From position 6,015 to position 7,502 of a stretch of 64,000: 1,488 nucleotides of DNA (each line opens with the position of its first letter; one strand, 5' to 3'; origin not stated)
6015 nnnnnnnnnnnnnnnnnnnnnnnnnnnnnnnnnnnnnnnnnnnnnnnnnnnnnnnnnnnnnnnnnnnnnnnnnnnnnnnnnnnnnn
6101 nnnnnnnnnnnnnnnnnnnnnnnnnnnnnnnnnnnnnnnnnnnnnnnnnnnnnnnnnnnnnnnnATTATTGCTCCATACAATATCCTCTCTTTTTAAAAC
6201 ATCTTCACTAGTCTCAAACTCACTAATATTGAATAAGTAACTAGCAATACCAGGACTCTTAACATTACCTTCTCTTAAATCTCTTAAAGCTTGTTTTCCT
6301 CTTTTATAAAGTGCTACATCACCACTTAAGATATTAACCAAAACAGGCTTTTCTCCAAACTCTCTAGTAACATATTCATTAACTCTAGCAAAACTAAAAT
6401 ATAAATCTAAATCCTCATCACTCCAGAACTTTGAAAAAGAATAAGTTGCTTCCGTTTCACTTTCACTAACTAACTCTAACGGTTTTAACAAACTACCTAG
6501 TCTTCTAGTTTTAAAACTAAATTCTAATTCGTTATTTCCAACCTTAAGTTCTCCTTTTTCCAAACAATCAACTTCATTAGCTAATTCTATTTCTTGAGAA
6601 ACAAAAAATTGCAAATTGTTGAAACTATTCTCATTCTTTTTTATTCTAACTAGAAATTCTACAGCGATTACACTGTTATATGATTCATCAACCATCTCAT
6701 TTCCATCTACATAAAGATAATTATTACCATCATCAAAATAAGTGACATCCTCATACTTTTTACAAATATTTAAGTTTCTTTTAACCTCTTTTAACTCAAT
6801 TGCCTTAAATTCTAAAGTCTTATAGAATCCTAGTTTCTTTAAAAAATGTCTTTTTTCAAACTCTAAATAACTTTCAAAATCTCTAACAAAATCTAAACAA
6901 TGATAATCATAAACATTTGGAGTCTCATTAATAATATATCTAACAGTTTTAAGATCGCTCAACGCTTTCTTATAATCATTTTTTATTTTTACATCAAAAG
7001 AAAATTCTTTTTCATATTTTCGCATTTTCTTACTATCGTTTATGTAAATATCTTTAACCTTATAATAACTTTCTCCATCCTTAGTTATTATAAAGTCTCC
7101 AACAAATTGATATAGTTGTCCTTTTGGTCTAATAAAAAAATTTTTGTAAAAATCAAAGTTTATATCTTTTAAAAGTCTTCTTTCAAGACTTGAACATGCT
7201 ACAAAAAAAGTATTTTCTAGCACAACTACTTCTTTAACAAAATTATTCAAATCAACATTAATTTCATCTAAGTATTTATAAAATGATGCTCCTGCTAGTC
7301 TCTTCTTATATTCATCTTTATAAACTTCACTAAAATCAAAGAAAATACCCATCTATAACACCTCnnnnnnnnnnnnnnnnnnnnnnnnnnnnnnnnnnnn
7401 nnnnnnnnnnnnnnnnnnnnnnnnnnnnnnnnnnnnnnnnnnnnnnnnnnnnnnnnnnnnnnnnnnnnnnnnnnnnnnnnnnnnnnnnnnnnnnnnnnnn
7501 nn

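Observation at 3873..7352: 1159-aa Upf1/DNA2-like SF1B helicase with an uncharacterised N-terminal domain and a large coiled-coil insertion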

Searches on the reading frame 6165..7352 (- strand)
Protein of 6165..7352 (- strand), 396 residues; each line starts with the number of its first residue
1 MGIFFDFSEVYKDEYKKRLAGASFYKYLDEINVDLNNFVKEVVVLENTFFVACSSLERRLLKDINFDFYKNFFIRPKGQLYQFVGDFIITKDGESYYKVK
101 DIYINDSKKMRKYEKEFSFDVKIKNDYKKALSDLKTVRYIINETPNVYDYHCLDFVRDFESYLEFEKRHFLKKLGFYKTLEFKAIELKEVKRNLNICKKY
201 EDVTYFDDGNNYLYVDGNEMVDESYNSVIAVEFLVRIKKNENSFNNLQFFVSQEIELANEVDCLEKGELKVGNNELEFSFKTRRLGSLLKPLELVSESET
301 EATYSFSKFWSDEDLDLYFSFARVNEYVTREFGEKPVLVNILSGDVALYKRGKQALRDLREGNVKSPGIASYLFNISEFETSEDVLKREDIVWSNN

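Call 38: predict_structure(alignment_id=A3)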
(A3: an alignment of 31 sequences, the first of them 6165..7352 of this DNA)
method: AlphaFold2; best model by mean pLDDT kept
length: 396 residues; sequences in the alignment: 31
mean_pLDDT: 86.0   pTM: 0.64
mean pLDDT of the five models: 86.0, 85.1, 84.8, 84.1, 84.0
residues with pLDDT >= 90: 207; 70-90: 139; 50-70: 48; < 50: 2
segments of 3 or more residues with pLDDT < 50: none
pLDDT, mean of each block of 10 residues (from residue 1): 91 90 90 93 93 76 75 92 92 90 87 91 88 90 80 77 86 90 94 92 91 92 91 95 93 93 89 77 92 95 96 64 89 94 78 84 76 67 61 56
secondary structure, 60 per line:
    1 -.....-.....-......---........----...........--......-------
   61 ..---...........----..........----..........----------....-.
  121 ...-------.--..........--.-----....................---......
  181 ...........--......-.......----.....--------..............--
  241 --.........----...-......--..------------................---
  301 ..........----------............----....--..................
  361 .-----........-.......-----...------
elements in order: E2-6 H8-12 H14-19 H23-30 H35-45 E48-53 E66-76 E81-90 E95-104 E115-118 E120-123 H134-143 H152-171 E175-191 H194-199 E204-207 E212-216 E225-238 H243-251 E256-258 H260-263 E282-297 E301-310 H321-332 E337-340 H343-361 H367-374 H376-382

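Call 40: search_protein_representatives(alignment_id=A3)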
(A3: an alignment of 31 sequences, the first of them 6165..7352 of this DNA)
Query: 31 sequences, 416 profile positions. Proteins with E-value up to 0.001 (for the whole library): 83; up to 1e-10: 29; up to 1e-30: 15. The best 83 are listed.
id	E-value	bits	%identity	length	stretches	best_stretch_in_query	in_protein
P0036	3.8e-124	431.3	-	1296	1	1-416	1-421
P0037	3.4e-118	411.8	-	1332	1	1-416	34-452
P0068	1.1e-117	410.1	-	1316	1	1-416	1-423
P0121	2.2e-110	386.0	-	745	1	3-415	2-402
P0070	7.4e-110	384.3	-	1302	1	1-415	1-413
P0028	1.7e-104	366.7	-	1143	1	3-413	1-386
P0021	2.9e-103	362.6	-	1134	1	3-414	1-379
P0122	7.5e-102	357.9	-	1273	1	1-416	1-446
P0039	9.5e-102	357.6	-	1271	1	1-411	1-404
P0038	1.1e-98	347.5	-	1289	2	2-411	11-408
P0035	3.8e-88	312.8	-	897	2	1-415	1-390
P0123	4.5e-86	305.9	-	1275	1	4-415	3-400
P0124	8.7e-54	199.6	-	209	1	1-219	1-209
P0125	1.6e-42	162.5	-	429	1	239-416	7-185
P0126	5.2e-38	147.6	-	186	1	36-233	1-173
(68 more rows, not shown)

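Call 50: fold_search(model_id=the predicted structure, library=pdb)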
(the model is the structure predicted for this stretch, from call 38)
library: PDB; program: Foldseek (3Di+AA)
matches with E <= 10: 655; with E <= 0.001: 0
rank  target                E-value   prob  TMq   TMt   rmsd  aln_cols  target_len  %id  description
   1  3bju_C                2.4e-02  0.12  0.12  0.10  20.1       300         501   15  Crystal Structure of tetrameric form of human lysyl-tRNA synthetase (released 2008-02-05)
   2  4isq_B                4.3e-02  0.04  0.09  0.08  24.0       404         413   10  Binding domain of Botulinum neurotoxin DC in complex with human synaptotagmin I (released 2013-08-14)
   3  6oz5_A                4.9e-02  0.30  0.13  0.19  15.6       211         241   11  Escherichia coli tRNA synthetase in complex with compound 3 (released 2020-11-18)
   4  6chd_B                5.4e-02  0.08  0.12  0.10  21.2       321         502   14  Crystal Structure of Human Lysyl-tRNA Synthetase complexed with L-Lysylsulfamoyl Adenosine (released 2018-03-07)
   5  4dpg_D                6.1e-02  0.08  0.11  0.09  21.0       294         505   15  Crystal Structure of Human LysRS: P38/AIMP2 Complex I (released 2013-02-13)
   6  8ram_O                7.6e-02  0.51  0.18  0.11  12.5       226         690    8  Structure of Sen1 bound RNA Polymerase II pre-termination complex (released 2024-10-30)
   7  4ycw_F                7.6e-02  0.08  0.12  0.10  20.0       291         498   16  Crystal structure of cladosporin in complex with plasmodium like human lysyl-tRNA synthetase mutant (released 2015-06-10)
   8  3bju_A                8.0e-02  0.08  0.11  0.10  20.3       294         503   15  Crystal Structure of tetrameric form of human lysyl-tRNA synthetase (released 2008-02-05)
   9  6hcv_B                9.0e-02  0.12  0.13  0.12  19.5       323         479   12  Crystal Structure of Lysyl-tRNA Synthetase from Plasmodium falciparum complexed with a chromone ligand (released 2019-04-03)
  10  9l9p_H                1.1e-01  0.20  0.10  0.27  14.4       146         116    8  Cryo-EM structure of bacteriophage T1 tail tip complex (released 2025-03-12)
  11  6agt_C                1.1e-01  0.10  0.13  0.11  19.4       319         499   11  Crystal structure of PfKRS complexed with chromone inhibitor (released 2019-03-13)
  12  8ro0_Q                1.1e-01  0.41  0.20  0.07  11.7       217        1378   10  Structure of the C. elegans Intron Lariat Spliceosome primed for disassembly (ILS') (released 2024-08-07)
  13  4ycv_B                1.1e-01  0.08  0.12  0.11  21.3       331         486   12  Crystal structure of cladosporin in complex with plasmodium lysyl-tRNA synthetase (released 2015-06-24)
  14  6nif                  1.3e-01  0.09  0.10  0.16  26.4       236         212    8  crystal structure of human REV7-RAN complex (released 2019-09-11)
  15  1k8w_A                1.4e-01  0.15  0.12  0.15  17.8       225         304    9  Crystal structure of the E. coli pseudouridine synthase TruB bound to a T stem-loop RNA (released 2001-12-31)
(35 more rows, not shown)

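Call 91: search_solved_structures(query=A3, max_evalue=10)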
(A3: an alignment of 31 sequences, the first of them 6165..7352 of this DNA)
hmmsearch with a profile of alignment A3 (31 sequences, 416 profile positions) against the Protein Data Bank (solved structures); distinct sequences matched with E-value up to 10: 4.
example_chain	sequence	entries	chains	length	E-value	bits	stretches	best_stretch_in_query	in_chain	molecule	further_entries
3i5f_A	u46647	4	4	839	0.12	14.7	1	240-334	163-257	Myosin heavy chain isoform A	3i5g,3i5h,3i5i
7ar7_Z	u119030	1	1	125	0.18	14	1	163-192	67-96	NADH dehydrogenase [ubiquinone] 1 alpha subcomplex subunit 13-A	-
7a23_Z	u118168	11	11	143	0.23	13.7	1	163-192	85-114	B16.6 | NADH dehydrogenase [ubiquinone] 1 alpha subcomplex subunit 13-A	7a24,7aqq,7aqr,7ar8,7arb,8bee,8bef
6x89_AM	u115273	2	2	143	2.9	10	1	163-192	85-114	NADH dehydrogenase [ubiquinone] 1 alpha subcomplex subunit 13-A | NDUA13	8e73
